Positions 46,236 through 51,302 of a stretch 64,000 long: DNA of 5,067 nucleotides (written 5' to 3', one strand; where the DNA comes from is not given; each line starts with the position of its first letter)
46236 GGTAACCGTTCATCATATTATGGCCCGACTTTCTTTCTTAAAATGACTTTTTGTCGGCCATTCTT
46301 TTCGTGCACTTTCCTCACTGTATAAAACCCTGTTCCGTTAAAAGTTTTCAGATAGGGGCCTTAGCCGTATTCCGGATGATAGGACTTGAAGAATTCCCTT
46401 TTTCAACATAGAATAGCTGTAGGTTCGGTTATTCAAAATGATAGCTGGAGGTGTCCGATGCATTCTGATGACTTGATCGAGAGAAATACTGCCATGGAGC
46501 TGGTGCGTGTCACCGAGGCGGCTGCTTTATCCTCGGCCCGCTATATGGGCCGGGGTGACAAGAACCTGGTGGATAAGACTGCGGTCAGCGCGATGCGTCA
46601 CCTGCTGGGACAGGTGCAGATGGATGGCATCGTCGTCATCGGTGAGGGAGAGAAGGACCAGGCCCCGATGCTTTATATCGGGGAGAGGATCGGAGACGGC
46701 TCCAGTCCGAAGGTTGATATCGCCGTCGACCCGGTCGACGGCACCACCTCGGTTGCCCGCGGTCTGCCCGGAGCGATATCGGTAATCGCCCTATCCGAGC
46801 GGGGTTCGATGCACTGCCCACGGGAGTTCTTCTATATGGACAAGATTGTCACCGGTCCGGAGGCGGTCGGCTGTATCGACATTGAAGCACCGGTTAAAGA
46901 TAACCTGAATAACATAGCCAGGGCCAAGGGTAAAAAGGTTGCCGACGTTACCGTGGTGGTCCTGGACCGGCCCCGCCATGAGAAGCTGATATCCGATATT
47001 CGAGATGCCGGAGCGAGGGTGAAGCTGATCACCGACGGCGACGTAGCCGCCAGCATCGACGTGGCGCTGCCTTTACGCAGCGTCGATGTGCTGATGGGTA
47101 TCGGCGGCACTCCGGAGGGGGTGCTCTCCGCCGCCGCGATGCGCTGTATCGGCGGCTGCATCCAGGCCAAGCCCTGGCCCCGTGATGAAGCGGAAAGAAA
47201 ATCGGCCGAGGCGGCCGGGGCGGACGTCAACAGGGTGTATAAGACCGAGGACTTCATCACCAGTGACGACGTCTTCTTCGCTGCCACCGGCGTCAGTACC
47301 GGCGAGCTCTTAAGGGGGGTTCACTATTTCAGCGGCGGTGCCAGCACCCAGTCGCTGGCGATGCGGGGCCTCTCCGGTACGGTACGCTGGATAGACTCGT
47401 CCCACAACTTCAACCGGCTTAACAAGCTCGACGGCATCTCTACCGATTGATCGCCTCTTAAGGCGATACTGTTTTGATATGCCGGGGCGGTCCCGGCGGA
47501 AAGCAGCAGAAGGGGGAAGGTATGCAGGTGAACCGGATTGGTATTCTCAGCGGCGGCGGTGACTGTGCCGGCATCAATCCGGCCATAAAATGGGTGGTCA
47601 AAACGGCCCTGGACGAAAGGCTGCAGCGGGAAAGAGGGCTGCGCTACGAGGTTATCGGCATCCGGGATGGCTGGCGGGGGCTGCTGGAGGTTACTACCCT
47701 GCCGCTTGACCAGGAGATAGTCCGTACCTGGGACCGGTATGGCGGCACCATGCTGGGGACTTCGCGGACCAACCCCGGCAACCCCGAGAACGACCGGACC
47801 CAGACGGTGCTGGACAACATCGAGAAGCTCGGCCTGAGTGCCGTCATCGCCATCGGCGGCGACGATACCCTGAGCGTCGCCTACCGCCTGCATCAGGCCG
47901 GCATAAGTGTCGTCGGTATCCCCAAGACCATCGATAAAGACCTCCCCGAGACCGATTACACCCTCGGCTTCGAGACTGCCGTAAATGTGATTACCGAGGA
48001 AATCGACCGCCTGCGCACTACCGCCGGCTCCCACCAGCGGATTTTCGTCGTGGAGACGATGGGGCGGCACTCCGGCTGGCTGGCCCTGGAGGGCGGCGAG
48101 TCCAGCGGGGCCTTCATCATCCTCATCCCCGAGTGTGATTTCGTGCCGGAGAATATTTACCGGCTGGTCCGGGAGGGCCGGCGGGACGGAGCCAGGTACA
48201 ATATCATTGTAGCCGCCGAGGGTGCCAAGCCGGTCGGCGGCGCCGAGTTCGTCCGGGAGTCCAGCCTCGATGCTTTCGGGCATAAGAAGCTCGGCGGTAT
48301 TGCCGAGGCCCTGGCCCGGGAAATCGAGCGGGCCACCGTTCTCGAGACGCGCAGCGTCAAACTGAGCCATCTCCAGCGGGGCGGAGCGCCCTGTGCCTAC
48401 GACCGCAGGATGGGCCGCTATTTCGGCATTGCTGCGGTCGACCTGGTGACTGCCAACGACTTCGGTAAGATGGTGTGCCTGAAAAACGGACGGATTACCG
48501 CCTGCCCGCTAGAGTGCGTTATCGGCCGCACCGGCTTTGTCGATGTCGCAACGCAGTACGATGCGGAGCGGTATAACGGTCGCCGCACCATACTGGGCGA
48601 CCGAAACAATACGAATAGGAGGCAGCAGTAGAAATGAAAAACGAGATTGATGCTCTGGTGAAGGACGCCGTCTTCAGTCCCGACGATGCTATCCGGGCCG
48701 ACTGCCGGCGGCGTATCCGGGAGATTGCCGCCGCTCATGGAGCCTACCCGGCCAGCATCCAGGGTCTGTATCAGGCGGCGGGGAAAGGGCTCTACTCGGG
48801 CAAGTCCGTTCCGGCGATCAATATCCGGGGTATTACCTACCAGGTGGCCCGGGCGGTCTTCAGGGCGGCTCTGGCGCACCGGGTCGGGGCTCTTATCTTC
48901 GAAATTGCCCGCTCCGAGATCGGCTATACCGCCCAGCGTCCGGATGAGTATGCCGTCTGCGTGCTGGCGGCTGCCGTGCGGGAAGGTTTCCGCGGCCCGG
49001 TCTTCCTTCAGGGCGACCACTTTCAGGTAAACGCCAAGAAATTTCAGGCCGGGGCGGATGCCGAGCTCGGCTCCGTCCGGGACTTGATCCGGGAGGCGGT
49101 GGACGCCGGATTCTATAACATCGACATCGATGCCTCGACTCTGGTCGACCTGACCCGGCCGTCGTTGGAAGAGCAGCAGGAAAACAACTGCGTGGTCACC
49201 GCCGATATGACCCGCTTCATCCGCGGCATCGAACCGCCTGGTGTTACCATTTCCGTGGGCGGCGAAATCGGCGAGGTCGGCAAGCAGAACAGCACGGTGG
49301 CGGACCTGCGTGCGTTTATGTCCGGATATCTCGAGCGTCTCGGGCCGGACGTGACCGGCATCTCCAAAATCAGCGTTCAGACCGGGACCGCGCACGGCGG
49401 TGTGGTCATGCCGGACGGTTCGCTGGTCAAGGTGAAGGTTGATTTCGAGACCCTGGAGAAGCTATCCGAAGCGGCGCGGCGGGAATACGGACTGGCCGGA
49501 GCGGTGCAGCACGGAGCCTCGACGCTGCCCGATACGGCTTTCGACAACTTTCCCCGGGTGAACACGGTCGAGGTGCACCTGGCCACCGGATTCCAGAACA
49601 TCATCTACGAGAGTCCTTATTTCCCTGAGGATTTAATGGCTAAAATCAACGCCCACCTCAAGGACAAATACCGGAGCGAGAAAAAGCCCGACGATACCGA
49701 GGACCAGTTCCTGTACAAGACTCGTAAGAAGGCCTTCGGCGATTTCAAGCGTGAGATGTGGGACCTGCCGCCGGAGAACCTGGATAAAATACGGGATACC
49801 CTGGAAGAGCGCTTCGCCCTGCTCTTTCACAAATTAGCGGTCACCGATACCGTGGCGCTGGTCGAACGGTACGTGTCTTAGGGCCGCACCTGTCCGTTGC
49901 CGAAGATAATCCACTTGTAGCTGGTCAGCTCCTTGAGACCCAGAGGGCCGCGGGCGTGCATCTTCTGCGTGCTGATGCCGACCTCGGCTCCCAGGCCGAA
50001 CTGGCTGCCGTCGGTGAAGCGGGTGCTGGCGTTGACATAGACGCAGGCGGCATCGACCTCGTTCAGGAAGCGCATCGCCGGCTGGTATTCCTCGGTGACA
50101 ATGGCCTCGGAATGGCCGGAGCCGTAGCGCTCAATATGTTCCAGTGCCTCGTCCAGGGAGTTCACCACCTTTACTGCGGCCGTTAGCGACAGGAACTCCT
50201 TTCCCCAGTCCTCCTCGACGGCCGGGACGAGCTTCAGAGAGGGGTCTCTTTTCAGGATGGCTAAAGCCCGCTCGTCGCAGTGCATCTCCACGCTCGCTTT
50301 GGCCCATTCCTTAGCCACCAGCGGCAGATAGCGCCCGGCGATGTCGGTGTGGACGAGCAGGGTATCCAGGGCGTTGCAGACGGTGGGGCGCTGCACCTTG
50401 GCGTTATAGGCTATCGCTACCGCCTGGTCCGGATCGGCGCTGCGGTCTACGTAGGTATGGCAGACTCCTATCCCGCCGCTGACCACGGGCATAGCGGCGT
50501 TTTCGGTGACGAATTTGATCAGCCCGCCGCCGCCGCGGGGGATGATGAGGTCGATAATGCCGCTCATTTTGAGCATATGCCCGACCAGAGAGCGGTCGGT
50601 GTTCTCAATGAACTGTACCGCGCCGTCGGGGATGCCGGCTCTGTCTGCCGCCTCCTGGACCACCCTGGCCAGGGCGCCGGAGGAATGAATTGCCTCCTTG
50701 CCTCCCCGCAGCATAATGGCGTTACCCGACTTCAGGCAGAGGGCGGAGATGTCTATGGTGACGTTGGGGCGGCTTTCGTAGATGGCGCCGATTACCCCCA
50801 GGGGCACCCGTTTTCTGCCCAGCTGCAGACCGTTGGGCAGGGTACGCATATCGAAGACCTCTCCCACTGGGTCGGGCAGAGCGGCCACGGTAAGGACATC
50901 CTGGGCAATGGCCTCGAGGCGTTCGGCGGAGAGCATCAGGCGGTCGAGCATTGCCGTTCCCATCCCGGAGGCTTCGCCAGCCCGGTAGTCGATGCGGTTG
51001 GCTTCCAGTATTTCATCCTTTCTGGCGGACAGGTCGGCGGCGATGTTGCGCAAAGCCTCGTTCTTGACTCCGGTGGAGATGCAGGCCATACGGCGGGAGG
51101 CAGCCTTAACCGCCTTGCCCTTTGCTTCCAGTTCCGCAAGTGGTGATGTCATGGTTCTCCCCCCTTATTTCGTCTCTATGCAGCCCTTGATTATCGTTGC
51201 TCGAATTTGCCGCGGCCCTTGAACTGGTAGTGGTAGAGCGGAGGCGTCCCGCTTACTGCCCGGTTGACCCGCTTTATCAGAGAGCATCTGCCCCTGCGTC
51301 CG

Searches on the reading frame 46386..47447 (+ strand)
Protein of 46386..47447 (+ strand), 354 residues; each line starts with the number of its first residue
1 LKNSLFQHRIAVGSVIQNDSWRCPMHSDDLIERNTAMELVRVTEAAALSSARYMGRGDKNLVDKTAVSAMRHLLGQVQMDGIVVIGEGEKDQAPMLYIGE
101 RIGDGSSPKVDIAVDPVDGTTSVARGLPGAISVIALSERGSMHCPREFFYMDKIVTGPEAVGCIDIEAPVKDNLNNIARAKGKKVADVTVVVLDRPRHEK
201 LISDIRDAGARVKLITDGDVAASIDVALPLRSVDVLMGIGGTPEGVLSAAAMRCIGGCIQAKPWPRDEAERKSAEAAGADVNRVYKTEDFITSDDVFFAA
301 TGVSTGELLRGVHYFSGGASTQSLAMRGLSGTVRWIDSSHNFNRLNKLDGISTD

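Call 20: search_protein_families(library=pfam, proteins=[window:46386-47447:+], max_evalue=0.01)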
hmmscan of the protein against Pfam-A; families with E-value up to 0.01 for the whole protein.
window:46386-47447:+ (354 aa): 1 family
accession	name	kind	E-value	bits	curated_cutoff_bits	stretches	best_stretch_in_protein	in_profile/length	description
PF03320.18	FBPase_glpX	-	1.8e-136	454.5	27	1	33-340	1-307/307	Bacterial fructose-1,6-bisphosphatase, glpX-encoded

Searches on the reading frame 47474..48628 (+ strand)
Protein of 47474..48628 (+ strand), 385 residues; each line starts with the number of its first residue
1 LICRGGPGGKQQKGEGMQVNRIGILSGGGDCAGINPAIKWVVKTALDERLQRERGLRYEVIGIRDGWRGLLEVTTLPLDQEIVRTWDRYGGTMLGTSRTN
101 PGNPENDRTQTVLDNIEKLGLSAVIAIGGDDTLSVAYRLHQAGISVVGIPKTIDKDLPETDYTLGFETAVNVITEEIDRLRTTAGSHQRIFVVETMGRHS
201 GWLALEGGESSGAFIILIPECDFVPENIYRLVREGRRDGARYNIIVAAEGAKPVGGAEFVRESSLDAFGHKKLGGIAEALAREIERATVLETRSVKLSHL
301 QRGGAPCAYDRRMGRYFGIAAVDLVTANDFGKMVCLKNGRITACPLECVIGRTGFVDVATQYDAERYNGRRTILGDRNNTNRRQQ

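Call 20: search_protein_families(library=pfam, proteins=[window:47474-48628:+], max_evalue=0.01)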
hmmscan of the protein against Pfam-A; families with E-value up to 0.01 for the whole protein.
window:47474-48628:+ (385 aa): 2 families
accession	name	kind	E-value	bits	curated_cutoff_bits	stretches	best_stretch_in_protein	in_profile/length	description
PF00365.25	PFK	-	8.7e-90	301.3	30.9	1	21-325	1-277/277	Phosphofructokinase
PF01513.26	NAD_kinase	-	0.0011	19.8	25.5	1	38-150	28-103/130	ATP-NAD kinase N-terminal domain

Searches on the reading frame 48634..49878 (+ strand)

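Call 20: search_protein_families(library=pfam, proteins=[window:48634-49878:+], max_evalue=0.01)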
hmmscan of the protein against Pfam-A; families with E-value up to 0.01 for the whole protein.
window:48634-49878:+ (415 aa): 3 families
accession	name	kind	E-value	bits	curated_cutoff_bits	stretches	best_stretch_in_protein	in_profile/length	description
PF01116.26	F_bP_aldolase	-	1.5e-14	54.7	25.5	1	56-327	14-240/277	Fructose-bisphosphate aldolase class-II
PF08013.17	GatZ_KbaZ-like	-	4.4e-06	26.1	26.7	1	97-172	55-130/420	D-tagatose-1,6-bisphosphate aldolase subunit GatZ/KbaZ-like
PF09390.16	DUF1999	-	0.0047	17.1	25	0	84-170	45-119/159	Protein of unknown function (DUF1999)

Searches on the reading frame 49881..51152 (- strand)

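Call 67: search_protein_families(library=pfam, proteins=[window:49881-51152:-], max_evalue=0.001)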
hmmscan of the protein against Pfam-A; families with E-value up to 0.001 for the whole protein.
window:49881-51152:- (424 aa): 1 family
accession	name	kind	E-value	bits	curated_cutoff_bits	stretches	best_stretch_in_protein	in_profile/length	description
PF00171.27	Aldedh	-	3.5e-19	69.1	23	2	12-293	35-303/461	Aldehyde dehydrogenase family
